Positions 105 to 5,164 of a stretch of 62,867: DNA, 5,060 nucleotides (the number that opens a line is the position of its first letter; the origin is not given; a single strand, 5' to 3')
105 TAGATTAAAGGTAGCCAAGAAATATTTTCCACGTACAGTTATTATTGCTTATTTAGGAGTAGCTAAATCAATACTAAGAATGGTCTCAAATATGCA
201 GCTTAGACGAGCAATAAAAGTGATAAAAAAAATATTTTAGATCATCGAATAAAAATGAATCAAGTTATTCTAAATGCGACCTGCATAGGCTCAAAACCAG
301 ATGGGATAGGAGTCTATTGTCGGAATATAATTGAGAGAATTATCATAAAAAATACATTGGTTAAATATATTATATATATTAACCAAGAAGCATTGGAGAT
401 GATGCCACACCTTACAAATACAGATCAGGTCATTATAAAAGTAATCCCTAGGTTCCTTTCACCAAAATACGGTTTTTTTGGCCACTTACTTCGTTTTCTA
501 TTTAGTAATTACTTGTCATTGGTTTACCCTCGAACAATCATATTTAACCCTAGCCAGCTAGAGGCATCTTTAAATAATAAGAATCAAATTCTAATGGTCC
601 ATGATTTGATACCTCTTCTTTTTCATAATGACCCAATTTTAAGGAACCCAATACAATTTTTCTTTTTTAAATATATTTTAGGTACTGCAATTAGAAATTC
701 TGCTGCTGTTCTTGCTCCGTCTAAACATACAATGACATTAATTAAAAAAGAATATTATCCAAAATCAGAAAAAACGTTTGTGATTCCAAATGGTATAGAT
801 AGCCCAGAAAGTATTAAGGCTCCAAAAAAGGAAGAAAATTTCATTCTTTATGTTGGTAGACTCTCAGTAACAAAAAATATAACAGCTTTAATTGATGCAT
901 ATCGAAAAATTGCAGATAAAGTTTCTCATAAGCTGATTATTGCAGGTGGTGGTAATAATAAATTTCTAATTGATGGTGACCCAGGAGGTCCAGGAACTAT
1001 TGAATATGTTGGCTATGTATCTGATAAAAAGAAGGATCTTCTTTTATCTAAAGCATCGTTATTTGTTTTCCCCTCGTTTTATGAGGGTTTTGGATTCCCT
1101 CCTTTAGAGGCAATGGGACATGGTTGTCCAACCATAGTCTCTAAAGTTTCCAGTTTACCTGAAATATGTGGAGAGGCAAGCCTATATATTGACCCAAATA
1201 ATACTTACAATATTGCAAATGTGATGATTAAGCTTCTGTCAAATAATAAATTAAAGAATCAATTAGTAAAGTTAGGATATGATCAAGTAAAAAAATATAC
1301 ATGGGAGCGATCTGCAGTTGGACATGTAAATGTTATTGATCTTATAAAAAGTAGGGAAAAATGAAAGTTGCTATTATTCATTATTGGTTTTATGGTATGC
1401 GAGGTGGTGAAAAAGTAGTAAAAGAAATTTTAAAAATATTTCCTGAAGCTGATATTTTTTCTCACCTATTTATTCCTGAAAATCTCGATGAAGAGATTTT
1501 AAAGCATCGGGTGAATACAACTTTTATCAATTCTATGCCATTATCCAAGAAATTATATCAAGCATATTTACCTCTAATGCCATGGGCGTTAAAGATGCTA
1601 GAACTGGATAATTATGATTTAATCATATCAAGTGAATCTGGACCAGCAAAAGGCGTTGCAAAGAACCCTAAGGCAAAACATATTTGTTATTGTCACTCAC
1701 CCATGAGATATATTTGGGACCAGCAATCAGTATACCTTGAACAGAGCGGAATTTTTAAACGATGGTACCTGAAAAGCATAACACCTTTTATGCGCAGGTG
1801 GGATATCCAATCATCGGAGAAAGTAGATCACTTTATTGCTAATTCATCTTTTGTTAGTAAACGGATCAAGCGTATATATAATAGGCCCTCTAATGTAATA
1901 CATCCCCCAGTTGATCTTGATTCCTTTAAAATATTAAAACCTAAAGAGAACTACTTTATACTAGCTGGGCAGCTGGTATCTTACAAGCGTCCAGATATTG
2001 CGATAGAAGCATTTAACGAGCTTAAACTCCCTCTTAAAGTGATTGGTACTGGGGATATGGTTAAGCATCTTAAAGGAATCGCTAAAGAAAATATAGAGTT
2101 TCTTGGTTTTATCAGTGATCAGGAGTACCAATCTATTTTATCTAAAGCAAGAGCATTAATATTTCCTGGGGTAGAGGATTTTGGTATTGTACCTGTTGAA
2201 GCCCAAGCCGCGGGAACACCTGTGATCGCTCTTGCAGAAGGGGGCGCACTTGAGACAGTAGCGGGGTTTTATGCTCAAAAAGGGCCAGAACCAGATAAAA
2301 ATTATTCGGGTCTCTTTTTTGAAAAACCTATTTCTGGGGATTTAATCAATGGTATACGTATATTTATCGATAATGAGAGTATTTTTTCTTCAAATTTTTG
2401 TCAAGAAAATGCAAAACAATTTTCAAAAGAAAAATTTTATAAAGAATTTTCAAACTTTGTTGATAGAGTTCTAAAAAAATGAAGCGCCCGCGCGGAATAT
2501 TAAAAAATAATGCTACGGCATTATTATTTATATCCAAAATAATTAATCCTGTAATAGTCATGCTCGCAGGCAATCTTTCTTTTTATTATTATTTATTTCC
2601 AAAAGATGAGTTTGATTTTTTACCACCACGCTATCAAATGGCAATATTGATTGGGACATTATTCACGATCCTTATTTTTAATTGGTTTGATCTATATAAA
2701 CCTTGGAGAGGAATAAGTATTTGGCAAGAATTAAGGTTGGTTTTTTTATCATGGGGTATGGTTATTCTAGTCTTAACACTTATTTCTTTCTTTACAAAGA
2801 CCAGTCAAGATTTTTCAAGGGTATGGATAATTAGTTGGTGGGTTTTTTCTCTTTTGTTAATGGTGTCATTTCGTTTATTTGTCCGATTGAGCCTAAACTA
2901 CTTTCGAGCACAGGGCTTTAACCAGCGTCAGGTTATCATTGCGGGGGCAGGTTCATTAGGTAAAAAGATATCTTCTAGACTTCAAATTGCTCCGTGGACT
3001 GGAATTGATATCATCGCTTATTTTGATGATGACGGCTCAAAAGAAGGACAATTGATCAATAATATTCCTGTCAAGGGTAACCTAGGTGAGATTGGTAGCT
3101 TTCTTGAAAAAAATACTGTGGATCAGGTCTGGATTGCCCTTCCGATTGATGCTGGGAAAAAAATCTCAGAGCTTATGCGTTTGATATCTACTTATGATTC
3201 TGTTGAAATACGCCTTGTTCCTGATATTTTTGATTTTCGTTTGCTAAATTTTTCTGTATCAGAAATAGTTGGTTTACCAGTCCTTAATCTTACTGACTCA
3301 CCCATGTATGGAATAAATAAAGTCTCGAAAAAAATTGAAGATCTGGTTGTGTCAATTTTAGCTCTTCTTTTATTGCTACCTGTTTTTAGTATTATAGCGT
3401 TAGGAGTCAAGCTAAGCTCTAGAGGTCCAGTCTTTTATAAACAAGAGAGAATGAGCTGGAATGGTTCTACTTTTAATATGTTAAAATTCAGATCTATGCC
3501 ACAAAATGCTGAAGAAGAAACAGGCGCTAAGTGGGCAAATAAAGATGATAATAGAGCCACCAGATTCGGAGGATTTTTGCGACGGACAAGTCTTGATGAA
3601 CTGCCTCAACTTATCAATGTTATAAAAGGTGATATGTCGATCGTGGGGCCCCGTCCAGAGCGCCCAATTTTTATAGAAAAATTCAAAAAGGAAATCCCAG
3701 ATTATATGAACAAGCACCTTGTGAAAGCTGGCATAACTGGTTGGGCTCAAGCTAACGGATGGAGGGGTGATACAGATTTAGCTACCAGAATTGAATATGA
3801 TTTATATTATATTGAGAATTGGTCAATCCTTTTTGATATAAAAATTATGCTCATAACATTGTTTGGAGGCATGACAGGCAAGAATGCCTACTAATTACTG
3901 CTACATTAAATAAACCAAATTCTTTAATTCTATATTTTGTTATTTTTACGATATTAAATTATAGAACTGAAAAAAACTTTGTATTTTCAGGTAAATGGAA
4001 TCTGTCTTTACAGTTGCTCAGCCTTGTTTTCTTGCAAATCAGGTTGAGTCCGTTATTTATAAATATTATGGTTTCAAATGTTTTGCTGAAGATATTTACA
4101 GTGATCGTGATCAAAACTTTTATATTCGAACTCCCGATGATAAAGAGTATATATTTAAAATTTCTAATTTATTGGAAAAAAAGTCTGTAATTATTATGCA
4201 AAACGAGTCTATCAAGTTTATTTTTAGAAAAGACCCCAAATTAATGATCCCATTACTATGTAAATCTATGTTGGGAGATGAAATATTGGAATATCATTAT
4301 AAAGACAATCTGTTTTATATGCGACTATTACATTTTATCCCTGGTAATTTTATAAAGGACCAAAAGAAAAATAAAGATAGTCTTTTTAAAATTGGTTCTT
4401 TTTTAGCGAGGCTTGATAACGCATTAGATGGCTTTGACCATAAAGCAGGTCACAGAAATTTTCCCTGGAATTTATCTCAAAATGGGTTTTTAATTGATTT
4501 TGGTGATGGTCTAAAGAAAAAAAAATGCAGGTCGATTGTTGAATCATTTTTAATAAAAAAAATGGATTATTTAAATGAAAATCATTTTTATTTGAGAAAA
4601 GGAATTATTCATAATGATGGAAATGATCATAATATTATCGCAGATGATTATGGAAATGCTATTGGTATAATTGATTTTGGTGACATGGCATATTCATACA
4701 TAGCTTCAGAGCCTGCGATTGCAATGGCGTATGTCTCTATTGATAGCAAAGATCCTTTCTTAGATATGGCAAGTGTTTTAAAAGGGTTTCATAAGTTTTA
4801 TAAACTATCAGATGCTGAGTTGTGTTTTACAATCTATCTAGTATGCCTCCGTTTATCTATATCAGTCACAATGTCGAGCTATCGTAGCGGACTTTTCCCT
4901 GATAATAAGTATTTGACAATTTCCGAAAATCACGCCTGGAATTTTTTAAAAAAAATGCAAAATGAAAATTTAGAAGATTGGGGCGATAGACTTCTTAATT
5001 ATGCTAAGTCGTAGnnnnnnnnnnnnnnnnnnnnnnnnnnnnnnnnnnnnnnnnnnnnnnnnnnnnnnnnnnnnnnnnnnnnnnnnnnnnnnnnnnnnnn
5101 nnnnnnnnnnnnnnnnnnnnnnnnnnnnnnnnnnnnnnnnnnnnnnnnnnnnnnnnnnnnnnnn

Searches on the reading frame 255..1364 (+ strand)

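Call 34: search_protein_families(library=pfam, proteins=[window:255-1364:+], max_evalue=0.0001)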
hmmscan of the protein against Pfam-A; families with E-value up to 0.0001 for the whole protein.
window:255-1364:+ (369 aa): 4 families
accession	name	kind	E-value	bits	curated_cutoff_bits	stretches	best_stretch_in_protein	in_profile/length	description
PF00534.26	Glycos_transf_1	-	4e-30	105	26.4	1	189-342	10-170/172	Glycosyl transferases group 1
PF13692.12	Glyco_trans_1_4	-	8.7e-25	88.1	27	1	196-330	3-142/142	Glycosyl transferases group 1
PF20706.3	GT4-conflict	-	1.9e-09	37.5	26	1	177-301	177-316/385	Family 4 Glycosyltransferase in conflict systems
PF13439.12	Glyco_transf_4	-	1.2e-06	29.1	28.5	1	65-182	51-167/170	Glycosyltransferase Family 4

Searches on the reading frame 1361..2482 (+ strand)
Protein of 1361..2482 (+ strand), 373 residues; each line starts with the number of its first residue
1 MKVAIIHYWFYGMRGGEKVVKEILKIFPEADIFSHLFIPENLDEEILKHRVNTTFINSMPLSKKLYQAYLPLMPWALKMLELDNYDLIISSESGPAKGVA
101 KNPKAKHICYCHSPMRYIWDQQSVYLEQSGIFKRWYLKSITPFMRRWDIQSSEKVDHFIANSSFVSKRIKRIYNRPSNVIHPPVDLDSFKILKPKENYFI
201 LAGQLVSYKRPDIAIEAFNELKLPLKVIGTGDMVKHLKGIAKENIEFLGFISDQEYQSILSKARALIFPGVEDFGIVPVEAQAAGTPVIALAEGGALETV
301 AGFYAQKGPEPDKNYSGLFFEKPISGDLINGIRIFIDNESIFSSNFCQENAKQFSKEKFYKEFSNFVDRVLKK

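Call 34: search_protein_families(library=pfam, proteins=[window:1361-2482:+], max_evalue=0.0001)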
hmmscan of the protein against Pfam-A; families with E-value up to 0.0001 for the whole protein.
window:1361-2482:+ (373 aa): 3 families
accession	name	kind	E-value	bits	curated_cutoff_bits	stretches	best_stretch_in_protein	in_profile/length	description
PF00534.26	Glycos_transf_1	-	1.7e-21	76.9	26.4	1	189-352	7-170/172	Glycosyl transferases group 1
PF13692.12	Glyco_trans_1_4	-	1.1e-14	55.3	27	1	198-303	3-122/142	Glycosyl transferases group 1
PF13439.12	Glyco_transf_4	-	3.4e-13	50.4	28.5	1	14-187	2-169/170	Glycosyltransferase Family 4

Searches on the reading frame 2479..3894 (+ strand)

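Call 34: search_protein_families(library=pfam, proteins=[window:2479-3894:+], max_evalue=0.0001)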
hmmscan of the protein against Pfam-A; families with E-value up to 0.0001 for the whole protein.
window:2479-3894:+ (471 aa): 2 families
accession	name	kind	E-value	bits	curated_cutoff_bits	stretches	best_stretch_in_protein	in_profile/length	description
PF02397.22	Bac_transf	-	9.5e-68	227.7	27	1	284-462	1-175/179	Bacterial sugar transferase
PF13727.12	CoA_binding_3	-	1.3e-38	133.1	25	1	70-248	3-175/175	CoA-binding domain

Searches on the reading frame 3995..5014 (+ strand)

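Call 34: search_protein_families(library=pfam, proteins=[window:3995-5014:+], max_evalue=0.0001)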
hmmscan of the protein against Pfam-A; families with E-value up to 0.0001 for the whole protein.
window:3995-5014:+ (339 aa): 1 family
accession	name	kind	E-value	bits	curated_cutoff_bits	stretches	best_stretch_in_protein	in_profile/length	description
PF01636.29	APH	-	2.1e-12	47.7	23.2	1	39-257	10-223/239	Phosphotransferase enzyme family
